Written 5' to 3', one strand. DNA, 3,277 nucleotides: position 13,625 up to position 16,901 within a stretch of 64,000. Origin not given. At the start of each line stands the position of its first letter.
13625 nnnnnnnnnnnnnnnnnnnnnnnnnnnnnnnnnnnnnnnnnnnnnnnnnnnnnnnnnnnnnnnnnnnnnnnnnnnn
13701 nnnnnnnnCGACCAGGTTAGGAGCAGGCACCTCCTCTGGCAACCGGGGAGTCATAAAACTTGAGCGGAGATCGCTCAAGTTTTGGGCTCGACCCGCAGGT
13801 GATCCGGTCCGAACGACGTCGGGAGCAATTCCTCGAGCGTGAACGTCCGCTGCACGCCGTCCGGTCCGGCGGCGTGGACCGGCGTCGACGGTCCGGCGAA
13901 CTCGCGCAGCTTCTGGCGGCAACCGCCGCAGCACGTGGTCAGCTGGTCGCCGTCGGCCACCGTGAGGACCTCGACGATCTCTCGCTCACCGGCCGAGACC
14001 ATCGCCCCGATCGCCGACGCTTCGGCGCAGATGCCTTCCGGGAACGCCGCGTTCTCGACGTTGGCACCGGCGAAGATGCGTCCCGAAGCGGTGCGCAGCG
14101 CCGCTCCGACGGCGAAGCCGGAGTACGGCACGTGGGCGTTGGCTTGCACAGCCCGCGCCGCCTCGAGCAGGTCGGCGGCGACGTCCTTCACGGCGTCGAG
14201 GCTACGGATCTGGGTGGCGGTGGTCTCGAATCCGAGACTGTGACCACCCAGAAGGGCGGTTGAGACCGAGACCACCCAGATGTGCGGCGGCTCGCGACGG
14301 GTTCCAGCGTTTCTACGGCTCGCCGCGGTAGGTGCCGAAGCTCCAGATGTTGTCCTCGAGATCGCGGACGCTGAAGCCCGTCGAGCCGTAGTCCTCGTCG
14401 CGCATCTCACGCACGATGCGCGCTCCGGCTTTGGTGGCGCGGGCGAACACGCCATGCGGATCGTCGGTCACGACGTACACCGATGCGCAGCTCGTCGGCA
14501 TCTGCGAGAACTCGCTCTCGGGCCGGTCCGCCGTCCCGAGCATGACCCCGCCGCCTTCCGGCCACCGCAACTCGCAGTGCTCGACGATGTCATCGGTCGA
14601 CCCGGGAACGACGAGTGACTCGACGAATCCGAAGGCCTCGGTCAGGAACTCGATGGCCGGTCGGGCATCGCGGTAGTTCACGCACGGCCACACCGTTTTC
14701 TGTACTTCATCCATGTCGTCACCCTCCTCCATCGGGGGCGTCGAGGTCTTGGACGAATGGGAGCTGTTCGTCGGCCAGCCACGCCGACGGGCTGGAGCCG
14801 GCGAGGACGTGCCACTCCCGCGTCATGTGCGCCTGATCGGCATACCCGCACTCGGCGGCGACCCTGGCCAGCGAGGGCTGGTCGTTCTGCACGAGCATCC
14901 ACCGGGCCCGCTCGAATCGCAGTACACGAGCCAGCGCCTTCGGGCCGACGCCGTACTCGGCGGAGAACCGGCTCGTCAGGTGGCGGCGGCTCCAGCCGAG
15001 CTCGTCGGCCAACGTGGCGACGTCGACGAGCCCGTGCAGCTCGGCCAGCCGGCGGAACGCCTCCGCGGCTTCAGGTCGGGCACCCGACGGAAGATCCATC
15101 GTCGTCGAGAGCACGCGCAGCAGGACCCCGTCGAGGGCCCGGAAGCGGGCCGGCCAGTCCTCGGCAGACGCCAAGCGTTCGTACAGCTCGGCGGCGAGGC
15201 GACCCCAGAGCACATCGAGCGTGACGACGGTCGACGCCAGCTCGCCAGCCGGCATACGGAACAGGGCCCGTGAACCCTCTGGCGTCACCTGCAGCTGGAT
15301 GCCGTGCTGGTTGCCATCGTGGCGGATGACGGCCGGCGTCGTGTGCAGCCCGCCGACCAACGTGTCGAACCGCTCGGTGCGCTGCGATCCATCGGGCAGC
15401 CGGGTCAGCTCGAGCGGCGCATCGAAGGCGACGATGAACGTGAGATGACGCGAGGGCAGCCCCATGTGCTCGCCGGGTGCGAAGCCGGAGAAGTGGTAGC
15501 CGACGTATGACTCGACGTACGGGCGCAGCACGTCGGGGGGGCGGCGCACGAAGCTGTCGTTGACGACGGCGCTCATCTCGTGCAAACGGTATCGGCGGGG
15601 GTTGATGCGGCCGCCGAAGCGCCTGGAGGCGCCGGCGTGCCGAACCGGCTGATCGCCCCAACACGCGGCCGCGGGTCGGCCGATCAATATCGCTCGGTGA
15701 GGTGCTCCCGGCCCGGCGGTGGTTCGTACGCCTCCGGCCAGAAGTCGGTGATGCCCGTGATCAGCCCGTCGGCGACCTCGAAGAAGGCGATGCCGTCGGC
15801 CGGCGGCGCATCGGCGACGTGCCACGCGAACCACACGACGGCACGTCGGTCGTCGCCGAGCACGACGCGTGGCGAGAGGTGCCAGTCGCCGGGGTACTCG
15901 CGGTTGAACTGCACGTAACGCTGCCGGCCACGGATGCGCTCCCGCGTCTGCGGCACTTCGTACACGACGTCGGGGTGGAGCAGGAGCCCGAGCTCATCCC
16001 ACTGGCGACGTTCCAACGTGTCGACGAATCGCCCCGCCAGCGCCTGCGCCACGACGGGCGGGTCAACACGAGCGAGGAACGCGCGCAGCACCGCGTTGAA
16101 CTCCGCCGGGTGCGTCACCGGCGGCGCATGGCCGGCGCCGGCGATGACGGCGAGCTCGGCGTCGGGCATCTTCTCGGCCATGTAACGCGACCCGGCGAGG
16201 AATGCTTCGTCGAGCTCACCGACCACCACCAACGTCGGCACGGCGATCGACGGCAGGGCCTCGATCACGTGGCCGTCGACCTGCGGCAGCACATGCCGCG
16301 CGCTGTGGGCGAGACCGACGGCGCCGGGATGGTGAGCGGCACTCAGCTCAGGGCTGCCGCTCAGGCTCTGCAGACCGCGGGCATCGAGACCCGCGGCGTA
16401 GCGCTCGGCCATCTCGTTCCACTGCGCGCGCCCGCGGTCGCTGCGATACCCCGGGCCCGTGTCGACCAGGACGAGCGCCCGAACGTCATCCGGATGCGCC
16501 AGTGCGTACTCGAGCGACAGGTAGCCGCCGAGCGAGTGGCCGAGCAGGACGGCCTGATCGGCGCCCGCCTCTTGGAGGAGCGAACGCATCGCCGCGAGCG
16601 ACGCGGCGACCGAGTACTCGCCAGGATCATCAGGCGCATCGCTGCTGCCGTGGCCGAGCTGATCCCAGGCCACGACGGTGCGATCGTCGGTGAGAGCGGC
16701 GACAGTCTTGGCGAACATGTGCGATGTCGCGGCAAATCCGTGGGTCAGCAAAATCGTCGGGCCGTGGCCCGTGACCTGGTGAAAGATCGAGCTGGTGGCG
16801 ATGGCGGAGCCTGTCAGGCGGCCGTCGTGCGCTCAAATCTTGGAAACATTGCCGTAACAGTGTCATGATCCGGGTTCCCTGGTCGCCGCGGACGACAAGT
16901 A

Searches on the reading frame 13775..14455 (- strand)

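Call 82: search_protein_families(library=pfam, proteins=[window:13775-14455:-], max_evalue=0.00001)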
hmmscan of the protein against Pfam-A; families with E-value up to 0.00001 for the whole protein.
window:13775-14455:- (226 aa): 2 families
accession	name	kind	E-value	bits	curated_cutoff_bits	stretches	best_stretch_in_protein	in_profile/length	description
PF00383.29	dCMP_cyt_deam_1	-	3.2e-12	46.6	25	1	95-187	6-94/102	Cytidine and deoxycytidylate deaminase zinc-binding region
PF08211.18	dCMP_cyt_deam_2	-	2.3e-10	41.2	25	1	88-157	40-105/130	Cytidine and deoxycytidylate deaminase zinc-binding region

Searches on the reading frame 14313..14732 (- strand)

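Call 82: search_protein_families(library=pfam, proteins=[window:14313-14732:-], max_evalue=0.00001)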
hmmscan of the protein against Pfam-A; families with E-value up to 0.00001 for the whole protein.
window:14313-14732:- (139 aa): 1 family
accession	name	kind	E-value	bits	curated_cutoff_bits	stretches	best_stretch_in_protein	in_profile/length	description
PF00903.31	Glyoxalase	-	3.6e-06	27.8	20.6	1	18-130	7-119/121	Glyoxalase/Bleomycin resistance protein/Dioxygenase superfamily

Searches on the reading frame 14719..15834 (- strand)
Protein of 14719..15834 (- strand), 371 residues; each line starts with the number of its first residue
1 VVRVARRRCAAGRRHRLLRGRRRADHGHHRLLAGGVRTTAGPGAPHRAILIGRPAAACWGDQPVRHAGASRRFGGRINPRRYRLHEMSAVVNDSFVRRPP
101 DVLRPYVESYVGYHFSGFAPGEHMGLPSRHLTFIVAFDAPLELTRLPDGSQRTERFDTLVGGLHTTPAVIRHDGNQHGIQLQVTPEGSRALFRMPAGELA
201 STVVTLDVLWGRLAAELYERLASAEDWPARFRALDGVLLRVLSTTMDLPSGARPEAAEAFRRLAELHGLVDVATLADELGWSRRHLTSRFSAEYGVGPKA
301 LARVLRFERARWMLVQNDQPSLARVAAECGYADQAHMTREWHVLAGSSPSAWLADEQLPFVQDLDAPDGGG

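Call 82: search_protein_families(library=pfam, proteins=[window:14719-15834:-], max_evalue=0.00001)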
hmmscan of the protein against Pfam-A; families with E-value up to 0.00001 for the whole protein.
window:14719-15834:- (371 aa): 2 families
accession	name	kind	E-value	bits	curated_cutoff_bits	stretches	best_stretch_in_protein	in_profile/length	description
PF12833.13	HTH_18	-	8.6e-19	68.1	33.6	1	275-353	1-78/80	Helix-turn-helix domain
PF00165.29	HTH_AraC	-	5.2e-10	39.7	26.6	0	272-300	11-39/42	Bacterial regulatory helix-turn-helix proteins, AraC family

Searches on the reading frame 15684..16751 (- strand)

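Call 82: search_protein_families(library=pfam, proteins=[window:15684-16751:-], max_evalue=0.00001)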
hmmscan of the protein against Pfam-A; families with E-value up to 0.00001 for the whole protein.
window:15684-16751:- (355 aa): 4 families
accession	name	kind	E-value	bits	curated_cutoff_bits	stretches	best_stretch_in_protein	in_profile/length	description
PF00561.26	Abhydrolase_1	-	3.4e-29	102.7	25.8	1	2-122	5-131/245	alpha/beta hydrolase fold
PF12697.13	Abhydrolase_6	-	1.1e-21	78.9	26.3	1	2-220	3-216/217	Alpha/beta hydrolase family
PF12146.15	Hydrolase_4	-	7.1e-17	61.9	27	1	2-209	9-233/239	Serine aminopeptidase, S33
PF12680.13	SnoaL_2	-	1.8e-13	51.4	27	1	241-332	3-100/102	SnoaL-like domain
